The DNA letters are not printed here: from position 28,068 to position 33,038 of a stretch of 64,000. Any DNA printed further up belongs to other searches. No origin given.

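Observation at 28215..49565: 21.3-kb single ORF for a 7,116-aa N-terminally tethered surface fibre whose distal end is unrecognisable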

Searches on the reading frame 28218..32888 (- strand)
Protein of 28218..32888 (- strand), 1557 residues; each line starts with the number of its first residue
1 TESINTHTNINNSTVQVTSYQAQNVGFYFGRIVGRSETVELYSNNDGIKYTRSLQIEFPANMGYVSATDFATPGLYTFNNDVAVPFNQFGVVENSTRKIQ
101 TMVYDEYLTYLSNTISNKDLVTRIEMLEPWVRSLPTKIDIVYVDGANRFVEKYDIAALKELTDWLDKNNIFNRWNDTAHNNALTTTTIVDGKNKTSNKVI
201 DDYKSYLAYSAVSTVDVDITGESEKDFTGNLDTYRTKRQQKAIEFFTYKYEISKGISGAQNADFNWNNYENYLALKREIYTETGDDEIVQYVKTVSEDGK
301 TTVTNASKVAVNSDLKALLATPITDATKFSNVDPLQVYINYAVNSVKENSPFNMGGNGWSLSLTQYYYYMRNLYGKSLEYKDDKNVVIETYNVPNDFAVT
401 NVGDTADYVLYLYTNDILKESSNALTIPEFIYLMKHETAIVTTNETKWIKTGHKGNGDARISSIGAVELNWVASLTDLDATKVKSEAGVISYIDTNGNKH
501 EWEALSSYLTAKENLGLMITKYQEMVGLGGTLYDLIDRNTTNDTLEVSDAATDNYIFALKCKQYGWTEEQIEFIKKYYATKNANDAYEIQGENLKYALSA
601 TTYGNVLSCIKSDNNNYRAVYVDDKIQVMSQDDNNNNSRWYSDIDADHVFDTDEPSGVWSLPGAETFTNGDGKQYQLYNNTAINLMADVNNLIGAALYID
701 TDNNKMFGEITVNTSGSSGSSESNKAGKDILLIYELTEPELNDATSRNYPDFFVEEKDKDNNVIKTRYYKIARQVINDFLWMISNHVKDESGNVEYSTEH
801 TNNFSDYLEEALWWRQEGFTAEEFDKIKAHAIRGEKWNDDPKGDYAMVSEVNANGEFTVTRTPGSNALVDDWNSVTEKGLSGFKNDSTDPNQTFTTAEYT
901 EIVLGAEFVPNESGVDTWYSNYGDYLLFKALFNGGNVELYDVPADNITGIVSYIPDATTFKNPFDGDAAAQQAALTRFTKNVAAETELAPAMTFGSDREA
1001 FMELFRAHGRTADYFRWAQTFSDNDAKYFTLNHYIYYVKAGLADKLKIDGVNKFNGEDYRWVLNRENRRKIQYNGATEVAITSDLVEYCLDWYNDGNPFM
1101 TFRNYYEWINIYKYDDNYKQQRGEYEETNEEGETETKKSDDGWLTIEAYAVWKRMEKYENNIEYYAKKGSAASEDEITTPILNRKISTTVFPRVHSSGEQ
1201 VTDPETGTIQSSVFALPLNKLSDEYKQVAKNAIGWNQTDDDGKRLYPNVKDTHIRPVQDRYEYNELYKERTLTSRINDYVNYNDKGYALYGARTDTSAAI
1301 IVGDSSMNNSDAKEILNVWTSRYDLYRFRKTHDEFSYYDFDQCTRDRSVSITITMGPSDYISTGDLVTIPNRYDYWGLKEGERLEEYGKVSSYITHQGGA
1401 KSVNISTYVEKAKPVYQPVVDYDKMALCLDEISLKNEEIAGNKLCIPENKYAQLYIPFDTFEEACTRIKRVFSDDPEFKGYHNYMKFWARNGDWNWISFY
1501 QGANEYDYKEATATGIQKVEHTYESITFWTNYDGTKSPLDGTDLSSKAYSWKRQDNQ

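Call 5: search_protein_families(library=pfam, proteins=[window:28218-32888:-], max_evalue=1)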
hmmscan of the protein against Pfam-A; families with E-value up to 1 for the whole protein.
window:28218-32888:- (1557 aa): 0 families

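Call 13: find_homologous_proteins(query=window:28218-32768:-, max_evalue=0.001)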
Query window:28218-32768:- (1517 aa): 1 proteins with E <= 0.001 among 8000 candidates.
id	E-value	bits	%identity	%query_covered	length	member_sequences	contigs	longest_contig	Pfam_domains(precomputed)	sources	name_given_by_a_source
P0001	8.0e-190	651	42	69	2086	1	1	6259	-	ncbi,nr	ncbi:MAG: hypothetical protein IJ295_02215, partial [Clostridia bacterium]|nr:hypothetical protein [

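Call 17: search_protein_families(library=ncbifam, proteins=[window:28218-32888:-], max_evalue=1)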
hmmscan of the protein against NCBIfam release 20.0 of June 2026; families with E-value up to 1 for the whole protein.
window:28218-32888:- (1557 aa): 1 family
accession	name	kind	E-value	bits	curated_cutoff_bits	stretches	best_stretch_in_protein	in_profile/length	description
NF045776.1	TumA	equivalog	0.094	12.9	100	1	230-281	21-70/76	antitoxin TumA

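Call 19: search_solved_structures(query=window:28218-32888:-, max_evalue=1)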
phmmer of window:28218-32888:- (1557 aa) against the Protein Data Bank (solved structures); distinct sequences matched with E-value up to 1: 0.

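Call 84: search_protein_families(library=phrogs, proteins=[window:28218-32888:-], max_evalue=0.01)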
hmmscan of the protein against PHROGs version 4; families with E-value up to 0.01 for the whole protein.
window:28218-32888:- (1557 aa): 0 families
